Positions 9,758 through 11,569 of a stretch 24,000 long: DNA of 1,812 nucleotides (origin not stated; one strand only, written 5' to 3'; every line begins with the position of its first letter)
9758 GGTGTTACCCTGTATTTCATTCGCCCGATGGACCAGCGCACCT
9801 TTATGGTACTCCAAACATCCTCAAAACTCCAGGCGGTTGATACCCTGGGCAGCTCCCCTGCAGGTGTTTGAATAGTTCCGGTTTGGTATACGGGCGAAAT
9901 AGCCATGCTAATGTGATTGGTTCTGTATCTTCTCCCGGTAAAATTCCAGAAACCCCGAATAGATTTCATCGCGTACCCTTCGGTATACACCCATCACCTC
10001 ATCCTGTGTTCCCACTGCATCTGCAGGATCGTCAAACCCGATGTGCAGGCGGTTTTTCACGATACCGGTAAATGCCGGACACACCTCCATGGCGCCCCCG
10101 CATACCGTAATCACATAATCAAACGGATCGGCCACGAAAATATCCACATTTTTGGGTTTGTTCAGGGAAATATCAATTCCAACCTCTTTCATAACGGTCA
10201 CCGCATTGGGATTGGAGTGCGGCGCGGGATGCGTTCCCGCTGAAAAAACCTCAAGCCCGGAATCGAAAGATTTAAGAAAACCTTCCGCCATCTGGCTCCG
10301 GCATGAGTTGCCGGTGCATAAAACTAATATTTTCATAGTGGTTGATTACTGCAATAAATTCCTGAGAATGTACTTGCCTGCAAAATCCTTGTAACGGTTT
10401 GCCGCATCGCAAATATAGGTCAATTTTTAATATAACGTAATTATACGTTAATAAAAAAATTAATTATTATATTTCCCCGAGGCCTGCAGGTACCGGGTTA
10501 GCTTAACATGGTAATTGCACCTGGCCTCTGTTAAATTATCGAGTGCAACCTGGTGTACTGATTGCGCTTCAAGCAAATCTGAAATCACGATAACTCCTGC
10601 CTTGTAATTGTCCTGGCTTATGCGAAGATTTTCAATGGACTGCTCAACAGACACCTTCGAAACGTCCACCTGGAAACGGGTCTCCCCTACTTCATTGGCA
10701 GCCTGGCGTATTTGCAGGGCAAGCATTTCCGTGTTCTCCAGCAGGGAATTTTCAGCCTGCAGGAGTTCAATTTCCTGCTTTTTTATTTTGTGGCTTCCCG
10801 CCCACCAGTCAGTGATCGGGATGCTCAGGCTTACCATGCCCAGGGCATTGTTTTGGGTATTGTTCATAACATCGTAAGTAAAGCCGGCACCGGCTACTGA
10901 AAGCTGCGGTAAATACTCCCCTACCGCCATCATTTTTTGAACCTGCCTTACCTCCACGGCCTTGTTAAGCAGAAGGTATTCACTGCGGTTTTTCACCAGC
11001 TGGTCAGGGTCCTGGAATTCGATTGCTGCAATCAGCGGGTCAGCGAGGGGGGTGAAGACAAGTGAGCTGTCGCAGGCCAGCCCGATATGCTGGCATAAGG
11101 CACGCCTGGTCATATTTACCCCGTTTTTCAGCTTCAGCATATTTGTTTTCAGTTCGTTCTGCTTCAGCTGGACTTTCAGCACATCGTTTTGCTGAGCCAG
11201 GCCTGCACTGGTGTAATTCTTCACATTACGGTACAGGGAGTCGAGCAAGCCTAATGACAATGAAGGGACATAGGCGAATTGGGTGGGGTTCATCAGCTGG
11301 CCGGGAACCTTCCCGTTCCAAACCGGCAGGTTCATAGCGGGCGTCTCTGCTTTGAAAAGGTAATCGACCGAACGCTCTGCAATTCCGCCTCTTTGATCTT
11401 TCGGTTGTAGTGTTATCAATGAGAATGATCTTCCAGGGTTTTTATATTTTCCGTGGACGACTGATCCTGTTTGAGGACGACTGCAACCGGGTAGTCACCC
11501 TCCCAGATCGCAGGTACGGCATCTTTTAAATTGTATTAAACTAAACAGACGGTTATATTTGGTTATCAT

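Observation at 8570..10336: hgcAB mercury-methylation pair in a Bacteroidota context, translationally coupled to a Trx-type arsC (arsC-hgcA-hgcB operon)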

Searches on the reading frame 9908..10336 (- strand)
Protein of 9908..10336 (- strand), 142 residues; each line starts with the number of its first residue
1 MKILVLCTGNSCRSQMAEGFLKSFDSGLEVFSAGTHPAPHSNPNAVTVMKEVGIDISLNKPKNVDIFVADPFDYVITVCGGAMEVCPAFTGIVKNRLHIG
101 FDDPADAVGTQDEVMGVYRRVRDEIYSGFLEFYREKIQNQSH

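Call 3: search_protein_families(library=pfam, proteins=[window:9908-10336:-], max_evalue=0.01)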
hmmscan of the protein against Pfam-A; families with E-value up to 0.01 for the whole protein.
window:9908-10336:- (142 aa): 1 family
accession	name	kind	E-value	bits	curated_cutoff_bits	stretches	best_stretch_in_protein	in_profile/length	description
PF01451.26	LMWPc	-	4e-18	66.5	23.2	1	3-91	1-98/144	Low molecular weight phosphotyrosine protein phosphatase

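Call 4: search_protein_families(library=ncbifam, proteins=[window:9908-10336:-], max_evalue=0.01)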
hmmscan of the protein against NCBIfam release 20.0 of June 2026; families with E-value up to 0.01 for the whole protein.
window:9908-10336:- (142 aa): 5 families
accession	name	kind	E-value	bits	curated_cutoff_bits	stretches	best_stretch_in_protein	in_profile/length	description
TIGR02691.1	arsC_pI258_fam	equivalog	2.1e-35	121.8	174.3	1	4-126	2-123/129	arsenate reductase (thioredoxin)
NF010053.0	PRK13530.1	subfamily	1.1e-30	106.7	215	1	3-132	6-128/133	arsenate reductase (thioredoxin)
TIGR02689.1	ars_reduc_gluta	equivalog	4.3e-21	75.4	157.6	1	2-126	2-119/126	arsenate reductase, glutathione/glutaredoxin type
NF007520.0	PRK10126.1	equivalog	1.1e-06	29.1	243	1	2-77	4-81/147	low molecular weight protein-tyrosine-phosphatase Wzb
NF008486.0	PRK11391.1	equivalog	5.3e-06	27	247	1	3-78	9-86/148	phosphotyrosine-protein phosphatase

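Call 31: search_solved_structures(query=window:9908-10336:-, max_evalue=0.00001, show_alignments=3)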
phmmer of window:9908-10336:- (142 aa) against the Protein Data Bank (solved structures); distinct sequences matched with E-value up to 0.00001: 18.
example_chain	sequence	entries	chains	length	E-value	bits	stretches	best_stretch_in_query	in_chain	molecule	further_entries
1jl3_A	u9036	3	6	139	7.4e-31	110.1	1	3-132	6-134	ARSENATE REDUCTASE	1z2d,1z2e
2ipa_B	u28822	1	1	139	8.7e-27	96.9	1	3-132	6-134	Protein arsC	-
8p5n_A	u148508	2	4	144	4.6e-23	84.8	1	2-127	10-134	Low molecular weight phosphatase family protein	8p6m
1ljl_A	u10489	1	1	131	1e-20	77.2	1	3-128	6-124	arsenate reductase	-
2cd7_A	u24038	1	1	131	1.3e-20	76.9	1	3-128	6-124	PROTEIN ARSC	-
1lju_A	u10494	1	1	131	1.9e-19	73.1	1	3-128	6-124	arsenate reductase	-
1lk0_A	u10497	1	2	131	2.6e-19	72.7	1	3-128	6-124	arsenate reductase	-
1jf8_A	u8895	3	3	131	4.3e-18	68.7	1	3-128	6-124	arsenate reductase | Protein arsC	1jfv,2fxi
1rxe_A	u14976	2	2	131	1.1e-16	64.1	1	3-128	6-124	Arsenate reductase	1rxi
2l17_A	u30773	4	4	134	6.3e-16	61.7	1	2-89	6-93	Arsenate reductase | Glutaredoxin arsenate reductase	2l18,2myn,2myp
2l19_A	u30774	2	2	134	3.8e-15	59.2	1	2-89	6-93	Arsenate reductase | Glutaredoxin arsenate reductase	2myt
2myu_A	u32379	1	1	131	1.9e-13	53.6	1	2-89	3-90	Glutaredoxin arsenate reductase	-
3t38_A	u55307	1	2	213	9.5e-11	44.9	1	2-117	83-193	Arsenate Reductase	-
3rh0_A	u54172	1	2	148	1.9e-08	37.5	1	3-84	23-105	ARSENATE REDUCTASE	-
1y1l_A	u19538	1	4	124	1.5e-07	34.6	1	2-125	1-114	arsenate reductase (arsC)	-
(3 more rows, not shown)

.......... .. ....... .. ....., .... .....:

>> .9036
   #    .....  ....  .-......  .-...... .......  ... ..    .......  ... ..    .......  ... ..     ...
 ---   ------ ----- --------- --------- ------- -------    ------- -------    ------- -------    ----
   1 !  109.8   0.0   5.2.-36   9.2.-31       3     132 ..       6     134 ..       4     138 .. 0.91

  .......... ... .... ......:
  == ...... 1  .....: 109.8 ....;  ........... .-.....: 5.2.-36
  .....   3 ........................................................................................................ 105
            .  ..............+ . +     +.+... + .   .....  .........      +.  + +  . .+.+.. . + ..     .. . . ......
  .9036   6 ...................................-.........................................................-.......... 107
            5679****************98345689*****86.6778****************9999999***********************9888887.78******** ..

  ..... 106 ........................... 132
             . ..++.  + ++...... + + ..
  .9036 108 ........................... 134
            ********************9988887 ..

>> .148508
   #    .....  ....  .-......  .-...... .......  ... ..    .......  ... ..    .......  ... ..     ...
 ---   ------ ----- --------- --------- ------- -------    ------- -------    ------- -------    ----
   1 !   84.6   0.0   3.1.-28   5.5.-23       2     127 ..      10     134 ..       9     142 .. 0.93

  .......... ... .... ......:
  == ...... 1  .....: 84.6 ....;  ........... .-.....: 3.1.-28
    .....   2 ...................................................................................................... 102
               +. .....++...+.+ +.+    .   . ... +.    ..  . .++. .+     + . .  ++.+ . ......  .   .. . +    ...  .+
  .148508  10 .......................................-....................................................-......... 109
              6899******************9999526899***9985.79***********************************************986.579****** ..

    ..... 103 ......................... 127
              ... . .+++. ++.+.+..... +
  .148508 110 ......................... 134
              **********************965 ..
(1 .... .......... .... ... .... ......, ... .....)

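Call 56: find_homologous_proteins(query=window:9908-10336:-, max_evalue=1e-20)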
Query window:9908-10336:- (142 aa): 7981 proteins with E <= 1e-20 among 8000 candidates; the best 120 are listed.
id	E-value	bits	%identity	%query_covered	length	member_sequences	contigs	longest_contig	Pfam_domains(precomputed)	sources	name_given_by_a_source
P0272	4.1e-80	284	100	89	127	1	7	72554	PF01451.28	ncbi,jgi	jgi:arsenate reductase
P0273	6.0e-77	274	85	100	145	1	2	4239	PF01451.28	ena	-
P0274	2.2e-75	269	86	98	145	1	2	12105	PF01451.28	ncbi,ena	-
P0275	2.8e-75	269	84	99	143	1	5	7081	PF01451.28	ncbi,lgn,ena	-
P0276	1.6e-74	266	83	99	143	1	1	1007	PF01451.28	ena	-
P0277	1.1e-73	264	84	98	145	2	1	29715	PF01451.28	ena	-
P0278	2.1e-73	263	81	99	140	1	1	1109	PF01451.28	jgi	jgi:arsenate reductase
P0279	2.9e-73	262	83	96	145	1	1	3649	PF01451.28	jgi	jgi:arsenate reductase (thioredoxin)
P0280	4.9e-73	261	82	99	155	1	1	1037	PF01451.28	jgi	jgi:arsenate reductase (thioredoxin)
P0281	6.7e-73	261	83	97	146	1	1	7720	PF01451.28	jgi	jgi:arsenate reductase (thioredoxin)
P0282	3.1e-72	259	81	99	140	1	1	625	PF01451.28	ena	-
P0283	8.2e-72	257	82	97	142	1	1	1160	PF01451.28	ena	-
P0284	1.2e-71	257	81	99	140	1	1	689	PF01451.28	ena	-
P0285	1.6e-71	257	84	97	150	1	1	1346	PF01451.28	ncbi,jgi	jgi:arsenate reductase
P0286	2.1e-71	256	79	99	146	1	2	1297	PF01451.28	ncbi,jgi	jgi:arsenate reductase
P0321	4.9e-67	242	80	95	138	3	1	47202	PF01451.28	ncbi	-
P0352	3.4e-63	230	77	94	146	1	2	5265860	PF01451.28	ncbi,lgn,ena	-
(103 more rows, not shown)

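Call 57: find_encoding_contigs(protein=P0274, flank=4000, max_places=2)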
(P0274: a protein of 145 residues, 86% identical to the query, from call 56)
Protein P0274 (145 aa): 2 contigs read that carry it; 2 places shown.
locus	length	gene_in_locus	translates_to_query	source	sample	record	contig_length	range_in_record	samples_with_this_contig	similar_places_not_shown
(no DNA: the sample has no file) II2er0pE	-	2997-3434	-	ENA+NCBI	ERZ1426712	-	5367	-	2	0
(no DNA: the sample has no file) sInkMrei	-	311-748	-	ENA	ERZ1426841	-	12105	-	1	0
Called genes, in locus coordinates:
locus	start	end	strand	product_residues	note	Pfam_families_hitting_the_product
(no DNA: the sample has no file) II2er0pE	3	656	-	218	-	?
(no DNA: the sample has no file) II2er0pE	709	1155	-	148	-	-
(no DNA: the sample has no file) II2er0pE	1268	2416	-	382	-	PF07690:MFS_1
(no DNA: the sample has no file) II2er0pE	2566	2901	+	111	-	PF01022:HTH_5, PF12802:MarR_2 (weak), PF12840:HTH_20, PF13412:HTH_24 (weak)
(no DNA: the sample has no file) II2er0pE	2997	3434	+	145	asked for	PF01451:LMWPc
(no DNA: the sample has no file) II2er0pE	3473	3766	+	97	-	-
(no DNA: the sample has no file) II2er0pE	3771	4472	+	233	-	PF02683:DsbD_TM, PF13386:DsbD_2 (weak)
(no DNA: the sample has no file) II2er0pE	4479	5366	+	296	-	?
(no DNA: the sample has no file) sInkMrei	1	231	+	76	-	?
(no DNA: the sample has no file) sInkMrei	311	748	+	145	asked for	PF01451:LMWPc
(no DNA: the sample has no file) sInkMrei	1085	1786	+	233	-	PF02683:DsbD_TM, PF13386:DsbD_2 (weak)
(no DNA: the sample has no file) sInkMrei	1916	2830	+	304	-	PF03599:CdhD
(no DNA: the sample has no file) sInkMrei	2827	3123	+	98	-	PF14697:Fer4_21 (faint), PF00037:Fer4 (weak), PF12797:Fer4_2 (weak), PF13237:Fer4_10, PF12837:Fer4_6 (weak), PF12800:Fer4_4 (faint), PF12838:Fer4_7 (weak), PF13187:Fer4_9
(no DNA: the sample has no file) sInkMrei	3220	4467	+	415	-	PF02321:OEP (weak)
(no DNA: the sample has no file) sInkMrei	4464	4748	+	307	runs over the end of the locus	PF00364:Biotin_lipoyl (faint), PF25919:BSH_CusB (weak)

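Call 58: find_encoding_contigs(protein=P0277, flank=4000, max_places=2)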
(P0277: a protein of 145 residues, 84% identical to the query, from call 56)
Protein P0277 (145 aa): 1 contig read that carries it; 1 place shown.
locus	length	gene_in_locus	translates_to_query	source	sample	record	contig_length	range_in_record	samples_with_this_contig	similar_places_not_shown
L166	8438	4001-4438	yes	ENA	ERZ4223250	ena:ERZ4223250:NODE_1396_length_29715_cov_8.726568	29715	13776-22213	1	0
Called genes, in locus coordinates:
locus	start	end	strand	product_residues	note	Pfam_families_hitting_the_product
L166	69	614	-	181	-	PF01569:PAP2, PF14378:PAP2_3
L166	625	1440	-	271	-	PF20243:MbnP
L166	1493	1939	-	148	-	-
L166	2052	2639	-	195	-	PF07690:MFS_1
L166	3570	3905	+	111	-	PF01022:HTH_5, PF12802:MarR_2 (weak), PF12840:HTH_20, PF13412:HTH_24 (weak)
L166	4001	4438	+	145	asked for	PF01451:LMWPc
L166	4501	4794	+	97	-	-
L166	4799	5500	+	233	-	PF02683:DsbD_TM, PF13386:DsbD_2 (weak)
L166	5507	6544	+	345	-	PF03599:CdhD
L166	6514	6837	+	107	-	PF14697:Fer4_21 (faint), PF12797:Fer4_2 (faint), PF13237:Fer4_10, PF00037:Fer4 (weak), PF12837:Fer4_6 (weak), PF12800:Fer4_4 (faint), PF12838:Fer4_7 (weak), PF13187:Fer4_9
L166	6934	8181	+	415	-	PF02321:OEP (weak)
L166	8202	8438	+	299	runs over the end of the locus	PF00364:Biotin_lipoyl (faint), PF25919:BSH_CusB (faint)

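Call 59: find_encoding_contigs(protein=P0321, flank=4000, max_places=2)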
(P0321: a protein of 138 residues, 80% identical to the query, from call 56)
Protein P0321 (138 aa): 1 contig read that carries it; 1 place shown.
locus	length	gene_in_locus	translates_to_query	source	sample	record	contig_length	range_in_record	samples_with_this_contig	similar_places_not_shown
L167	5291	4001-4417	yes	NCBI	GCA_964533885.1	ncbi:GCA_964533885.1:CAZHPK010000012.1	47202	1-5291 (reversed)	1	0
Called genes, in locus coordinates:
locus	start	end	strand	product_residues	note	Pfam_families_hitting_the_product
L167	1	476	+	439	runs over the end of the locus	PF03773:ArsP_1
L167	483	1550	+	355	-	-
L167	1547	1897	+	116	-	-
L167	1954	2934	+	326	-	-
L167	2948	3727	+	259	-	PF03807:F420_oxidored, PF14748:P5CR_dimer (weak)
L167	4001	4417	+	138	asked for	PF01451:LMWPc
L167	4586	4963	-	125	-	PF05635:23S_rRNA_IVP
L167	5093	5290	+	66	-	?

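Call 60: find_encoding_contigs(protein=P0352, flank=4000, max_places=2)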
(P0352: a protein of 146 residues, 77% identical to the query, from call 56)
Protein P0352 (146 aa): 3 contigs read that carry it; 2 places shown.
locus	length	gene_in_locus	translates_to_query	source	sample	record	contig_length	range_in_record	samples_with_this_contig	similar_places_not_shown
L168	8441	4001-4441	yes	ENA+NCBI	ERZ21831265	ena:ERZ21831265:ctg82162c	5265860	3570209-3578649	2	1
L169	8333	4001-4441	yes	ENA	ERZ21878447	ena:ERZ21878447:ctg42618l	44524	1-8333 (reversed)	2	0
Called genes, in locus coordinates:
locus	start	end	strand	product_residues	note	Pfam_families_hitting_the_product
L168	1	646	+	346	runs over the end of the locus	PF18962:Por_Secre_tail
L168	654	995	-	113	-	PF01155:HypA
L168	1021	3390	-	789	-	PF18962:Por_Secre_tail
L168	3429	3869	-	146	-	PF12675:DUF3795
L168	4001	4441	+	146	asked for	PF01451:LMWPc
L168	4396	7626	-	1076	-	PF00072:Response_reg, PF13426:PAS_9, PF00989:PAS, PF08447:PAS_3, PF08448:PAS_4, PF13426:PAS_9, PF00989:PAS, PF08447:PAS_3, +6 more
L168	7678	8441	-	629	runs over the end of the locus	PF24820:Diguanyl_cycl_sensor (faint), PF13426:PAS_9, PF00989:PAS (weak), PF08448:PAS_4, PF13426:PAS_9, PF00989:PAS (weak), PF13188:PAS_8, PF08447:PAS_3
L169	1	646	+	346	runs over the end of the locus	PF18962:Por_Secre_tail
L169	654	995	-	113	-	PF01155:HypA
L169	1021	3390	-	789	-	PF18962:Por_Secre_tail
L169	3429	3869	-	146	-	PF12675:DUF3795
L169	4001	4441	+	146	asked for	PF01451:LMWPc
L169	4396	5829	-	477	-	PF08447:PAS_3, PF08448:PAS_4, PF13426:PAS_9, PF00989:PAS, PF08448:PAS_4, PF13426:PAS_9, PF08447:PAS_3, PF00512:HisKA, +4 more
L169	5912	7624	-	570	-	PF00072:Response_reg, PF00989:PAS (faint), PF08448:PAS_4 (faint), PF13426:PAS_9, PF13188:PAS_8 (weak)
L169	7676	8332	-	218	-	?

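Call 63: find_encoding_contigs(protein=P0272, flank=1000, max_places=8)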
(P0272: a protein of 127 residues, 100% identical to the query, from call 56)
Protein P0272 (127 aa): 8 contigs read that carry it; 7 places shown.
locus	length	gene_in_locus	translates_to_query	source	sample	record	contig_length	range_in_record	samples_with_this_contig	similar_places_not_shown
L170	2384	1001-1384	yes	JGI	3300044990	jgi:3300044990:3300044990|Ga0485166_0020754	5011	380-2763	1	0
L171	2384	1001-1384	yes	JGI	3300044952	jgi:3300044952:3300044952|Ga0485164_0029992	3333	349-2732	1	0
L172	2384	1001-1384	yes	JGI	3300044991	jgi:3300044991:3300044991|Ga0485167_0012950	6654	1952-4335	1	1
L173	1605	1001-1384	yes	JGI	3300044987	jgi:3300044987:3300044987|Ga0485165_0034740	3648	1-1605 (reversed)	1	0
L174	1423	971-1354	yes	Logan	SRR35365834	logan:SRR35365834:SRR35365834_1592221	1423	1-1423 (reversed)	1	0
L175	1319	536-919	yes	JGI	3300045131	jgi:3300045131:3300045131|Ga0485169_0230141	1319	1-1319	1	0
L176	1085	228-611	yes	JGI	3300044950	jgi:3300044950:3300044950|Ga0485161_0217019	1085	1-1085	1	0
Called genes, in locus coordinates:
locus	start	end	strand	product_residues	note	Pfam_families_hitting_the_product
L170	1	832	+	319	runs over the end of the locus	PF02321:OEP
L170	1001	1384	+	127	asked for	PF01451:LMWPc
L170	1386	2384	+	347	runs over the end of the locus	PF03599:CdhD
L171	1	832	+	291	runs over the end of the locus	PF02321:OEP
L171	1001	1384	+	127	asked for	PF01451:LMWPc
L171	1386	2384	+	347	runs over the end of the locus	PF03599:CdhD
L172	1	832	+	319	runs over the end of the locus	PF02321:OEP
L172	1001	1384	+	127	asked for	PF01451:LMWPc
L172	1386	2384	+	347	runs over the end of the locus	PF03599:CdhD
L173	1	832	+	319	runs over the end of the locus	PF02321:OEP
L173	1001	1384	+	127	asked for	PF01451:LMWPc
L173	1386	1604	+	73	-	?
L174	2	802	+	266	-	?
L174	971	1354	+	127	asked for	PF01451:LMWPc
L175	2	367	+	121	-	?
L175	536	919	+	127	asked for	PF01451:LMWPc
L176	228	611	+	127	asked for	PF01451:LMWPc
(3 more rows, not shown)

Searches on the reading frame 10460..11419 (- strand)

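Call 3: search_protein_families(library=pfam, proteins=[window:10460-11419:-], max_evalue=0.01)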
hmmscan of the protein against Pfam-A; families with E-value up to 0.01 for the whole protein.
window:10460-11419:- (319 aa): 1 family
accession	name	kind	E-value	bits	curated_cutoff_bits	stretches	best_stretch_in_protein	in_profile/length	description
PF02321.23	OEP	-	1.4e-23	84.1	22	1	139-315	6-187/187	Outer membrane efflux protein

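Call 4: search_protein_families(library=ncbifam, proteins=[window:10460-11419:-], max_evalue=0.01)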
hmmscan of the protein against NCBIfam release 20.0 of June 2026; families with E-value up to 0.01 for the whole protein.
window:10460-11419:- (319 aa): 3 families
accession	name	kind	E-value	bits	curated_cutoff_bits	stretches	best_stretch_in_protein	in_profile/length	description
TIGR01844.1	type_I_sec_TolC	subfamily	6e-10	38.7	225.15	1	60-316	141-399/414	TolC family outer membrane protein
TIGR01845.1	outer_NodT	subfamily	1.3e-06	27.5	210.05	1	66-301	202-444/460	efflux transporter outer membrane subunit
NF007002.0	PRK09465.1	equivalog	0.00048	18.8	495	1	186-318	296-427/460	outer membrane channel protein TolC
